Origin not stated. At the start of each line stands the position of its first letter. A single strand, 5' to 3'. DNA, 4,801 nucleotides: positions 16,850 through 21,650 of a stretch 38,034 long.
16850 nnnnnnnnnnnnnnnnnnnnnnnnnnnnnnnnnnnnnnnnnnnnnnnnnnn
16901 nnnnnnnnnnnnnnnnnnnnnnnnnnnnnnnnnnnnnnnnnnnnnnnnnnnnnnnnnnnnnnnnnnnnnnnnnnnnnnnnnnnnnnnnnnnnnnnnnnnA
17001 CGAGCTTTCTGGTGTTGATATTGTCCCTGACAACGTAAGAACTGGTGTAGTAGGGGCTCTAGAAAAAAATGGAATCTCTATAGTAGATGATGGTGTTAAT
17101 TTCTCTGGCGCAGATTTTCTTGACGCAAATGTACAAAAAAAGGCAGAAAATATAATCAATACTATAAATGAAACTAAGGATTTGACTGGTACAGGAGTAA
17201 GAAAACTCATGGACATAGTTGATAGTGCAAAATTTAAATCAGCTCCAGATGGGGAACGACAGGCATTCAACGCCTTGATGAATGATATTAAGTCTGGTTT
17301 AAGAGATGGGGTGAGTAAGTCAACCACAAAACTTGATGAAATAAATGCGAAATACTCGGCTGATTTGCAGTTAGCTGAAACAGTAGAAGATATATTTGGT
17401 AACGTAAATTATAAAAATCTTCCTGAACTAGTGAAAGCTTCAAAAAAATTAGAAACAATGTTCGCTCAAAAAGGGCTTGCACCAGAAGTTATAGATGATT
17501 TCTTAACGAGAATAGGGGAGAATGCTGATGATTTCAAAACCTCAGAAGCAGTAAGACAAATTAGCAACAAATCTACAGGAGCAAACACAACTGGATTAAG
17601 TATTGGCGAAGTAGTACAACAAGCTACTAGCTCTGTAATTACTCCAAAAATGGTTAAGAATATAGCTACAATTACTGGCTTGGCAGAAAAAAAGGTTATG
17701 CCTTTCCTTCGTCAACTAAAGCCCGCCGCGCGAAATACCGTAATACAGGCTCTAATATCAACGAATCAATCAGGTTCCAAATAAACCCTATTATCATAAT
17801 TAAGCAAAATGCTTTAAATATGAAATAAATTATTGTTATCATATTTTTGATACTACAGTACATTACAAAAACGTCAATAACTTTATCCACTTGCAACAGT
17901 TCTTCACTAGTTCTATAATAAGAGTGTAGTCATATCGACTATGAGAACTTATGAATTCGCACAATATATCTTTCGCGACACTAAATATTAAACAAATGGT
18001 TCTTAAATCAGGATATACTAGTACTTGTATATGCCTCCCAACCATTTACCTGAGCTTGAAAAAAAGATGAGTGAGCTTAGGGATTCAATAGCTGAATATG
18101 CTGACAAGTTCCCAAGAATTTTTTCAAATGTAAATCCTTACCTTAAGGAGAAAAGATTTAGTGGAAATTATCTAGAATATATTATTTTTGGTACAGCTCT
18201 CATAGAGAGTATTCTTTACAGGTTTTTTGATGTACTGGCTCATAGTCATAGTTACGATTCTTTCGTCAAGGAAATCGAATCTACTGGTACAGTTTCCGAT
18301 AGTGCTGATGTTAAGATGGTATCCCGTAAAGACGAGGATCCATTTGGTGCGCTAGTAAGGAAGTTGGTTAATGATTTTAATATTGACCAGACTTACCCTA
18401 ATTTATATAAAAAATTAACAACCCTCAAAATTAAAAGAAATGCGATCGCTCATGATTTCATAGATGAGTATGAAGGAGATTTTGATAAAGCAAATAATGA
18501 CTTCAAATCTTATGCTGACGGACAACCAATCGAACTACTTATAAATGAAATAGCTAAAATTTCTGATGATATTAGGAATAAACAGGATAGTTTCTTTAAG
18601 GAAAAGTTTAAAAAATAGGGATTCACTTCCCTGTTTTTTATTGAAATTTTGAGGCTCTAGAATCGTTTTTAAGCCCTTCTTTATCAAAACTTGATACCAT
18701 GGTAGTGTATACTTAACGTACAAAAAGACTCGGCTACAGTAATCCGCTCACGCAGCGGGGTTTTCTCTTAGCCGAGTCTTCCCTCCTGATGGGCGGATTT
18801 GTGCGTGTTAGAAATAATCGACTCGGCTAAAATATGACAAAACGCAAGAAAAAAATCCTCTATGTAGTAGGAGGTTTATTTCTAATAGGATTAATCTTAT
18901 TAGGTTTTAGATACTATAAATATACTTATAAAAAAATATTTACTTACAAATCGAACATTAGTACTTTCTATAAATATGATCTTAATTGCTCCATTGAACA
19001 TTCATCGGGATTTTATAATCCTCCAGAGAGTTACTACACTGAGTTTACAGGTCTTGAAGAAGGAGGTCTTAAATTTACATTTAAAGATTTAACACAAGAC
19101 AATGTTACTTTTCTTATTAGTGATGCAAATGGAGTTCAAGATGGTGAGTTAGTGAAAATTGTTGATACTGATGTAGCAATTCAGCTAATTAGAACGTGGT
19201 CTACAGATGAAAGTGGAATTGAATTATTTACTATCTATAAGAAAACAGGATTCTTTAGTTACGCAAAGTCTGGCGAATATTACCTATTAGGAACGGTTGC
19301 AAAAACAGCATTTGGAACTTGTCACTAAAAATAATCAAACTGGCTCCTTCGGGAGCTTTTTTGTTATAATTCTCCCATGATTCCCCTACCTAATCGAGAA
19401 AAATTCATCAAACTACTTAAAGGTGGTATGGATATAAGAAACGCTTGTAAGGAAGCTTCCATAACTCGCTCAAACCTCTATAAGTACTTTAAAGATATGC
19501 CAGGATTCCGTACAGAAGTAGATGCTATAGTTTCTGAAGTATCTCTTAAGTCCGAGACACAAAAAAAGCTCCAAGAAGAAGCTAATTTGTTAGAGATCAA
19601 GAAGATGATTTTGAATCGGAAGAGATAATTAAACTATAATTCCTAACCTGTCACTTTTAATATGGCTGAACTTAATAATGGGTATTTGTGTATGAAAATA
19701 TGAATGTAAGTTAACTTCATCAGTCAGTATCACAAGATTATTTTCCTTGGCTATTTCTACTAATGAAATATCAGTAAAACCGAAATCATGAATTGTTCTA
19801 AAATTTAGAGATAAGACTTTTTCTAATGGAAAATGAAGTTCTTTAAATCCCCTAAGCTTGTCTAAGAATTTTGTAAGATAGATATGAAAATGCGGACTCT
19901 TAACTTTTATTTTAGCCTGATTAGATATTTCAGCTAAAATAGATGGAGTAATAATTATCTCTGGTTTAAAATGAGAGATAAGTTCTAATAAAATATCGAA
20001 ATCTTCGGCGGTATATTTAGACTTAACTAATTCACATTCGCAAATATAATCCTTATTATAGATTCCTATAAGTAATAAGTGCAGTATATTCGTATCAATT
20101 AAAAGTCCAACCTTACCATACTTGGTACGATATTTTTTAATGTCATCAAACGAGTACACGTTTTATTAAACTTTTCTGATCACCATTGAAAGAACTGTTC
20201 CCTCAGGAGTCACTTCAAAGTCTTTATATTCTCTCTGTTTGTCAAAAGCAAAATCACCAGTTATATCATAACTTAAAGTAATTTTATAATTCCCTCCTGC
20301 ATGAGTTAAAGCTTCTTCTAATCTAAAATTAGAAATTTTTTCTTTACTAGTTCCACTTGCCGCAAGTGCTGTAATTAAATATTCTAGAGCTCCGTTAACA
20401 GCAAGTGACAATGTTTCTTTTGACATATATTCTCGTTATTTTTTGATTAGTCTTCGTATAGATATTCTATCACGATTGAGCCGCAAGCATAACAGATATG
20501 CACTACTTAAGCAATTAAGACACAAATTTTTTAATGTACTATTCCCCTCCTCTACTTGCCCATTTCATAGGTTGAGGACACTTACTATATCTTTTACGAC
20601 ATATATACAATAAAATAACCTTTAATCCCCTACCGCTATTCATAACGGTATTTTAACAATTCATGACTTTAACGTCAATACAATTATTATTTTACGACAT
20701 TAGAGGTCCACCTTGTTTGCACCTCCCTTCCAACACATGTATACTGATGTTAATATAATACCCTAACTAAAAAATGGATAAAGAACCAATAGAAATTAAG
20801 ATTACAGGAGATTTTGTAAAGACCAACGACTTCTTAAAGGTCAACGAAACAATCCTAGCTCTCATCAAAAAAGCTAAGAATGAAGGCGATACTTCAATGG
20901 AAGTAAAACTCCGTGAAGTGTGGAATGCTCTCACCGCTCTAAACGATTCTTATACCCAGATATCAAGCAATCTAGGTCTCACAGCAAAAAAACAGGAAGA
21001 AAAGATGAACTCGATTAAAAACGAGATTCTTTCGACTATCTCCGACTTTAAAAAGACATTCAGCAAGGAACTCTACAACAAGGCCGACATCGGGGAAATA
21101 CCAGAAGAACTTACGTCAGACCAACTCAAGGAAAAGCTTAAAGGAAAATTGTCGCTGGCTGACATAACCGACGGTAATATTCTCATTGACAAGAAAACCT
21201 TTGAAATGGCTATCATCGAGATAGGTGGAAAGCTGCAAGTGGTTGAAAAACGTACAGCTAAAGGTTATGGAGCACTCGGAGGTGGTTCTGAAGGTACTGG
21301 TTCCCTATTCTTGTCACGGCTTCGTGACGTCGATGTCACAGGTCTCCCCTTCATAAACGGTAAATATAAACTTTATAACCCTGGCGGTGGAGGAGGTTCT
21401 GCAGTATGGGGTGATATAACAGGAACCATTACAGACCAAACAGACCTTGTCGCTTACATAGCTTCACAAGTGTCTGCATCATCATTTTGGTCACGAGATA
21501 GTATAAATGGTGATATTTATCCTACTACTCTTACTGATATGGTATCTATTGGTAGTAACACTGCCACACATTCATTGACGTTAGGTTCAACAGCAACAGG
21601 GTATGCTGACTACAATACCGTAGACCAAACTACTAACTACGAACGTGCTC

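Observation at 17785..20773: Self-contained AT-rich accessory island between the ejection-protein genes and the tail-fibre gene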

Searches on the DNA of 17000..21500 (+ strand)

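Call 4: search_dna_similar(query=window:17000-21500:+, collection=phages, mode=near)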
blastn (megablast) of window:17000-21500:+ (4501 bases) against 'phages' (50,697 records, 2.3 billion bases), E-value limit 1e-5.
No match.

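Call 11: search_rna_families(source=window, start=17700, end=20850, threshold=evalue, max_evalue=5, show_alignments=3)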
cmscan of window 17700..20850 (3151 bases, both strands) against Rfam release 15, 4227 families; matches with E-value up to 5: 0.
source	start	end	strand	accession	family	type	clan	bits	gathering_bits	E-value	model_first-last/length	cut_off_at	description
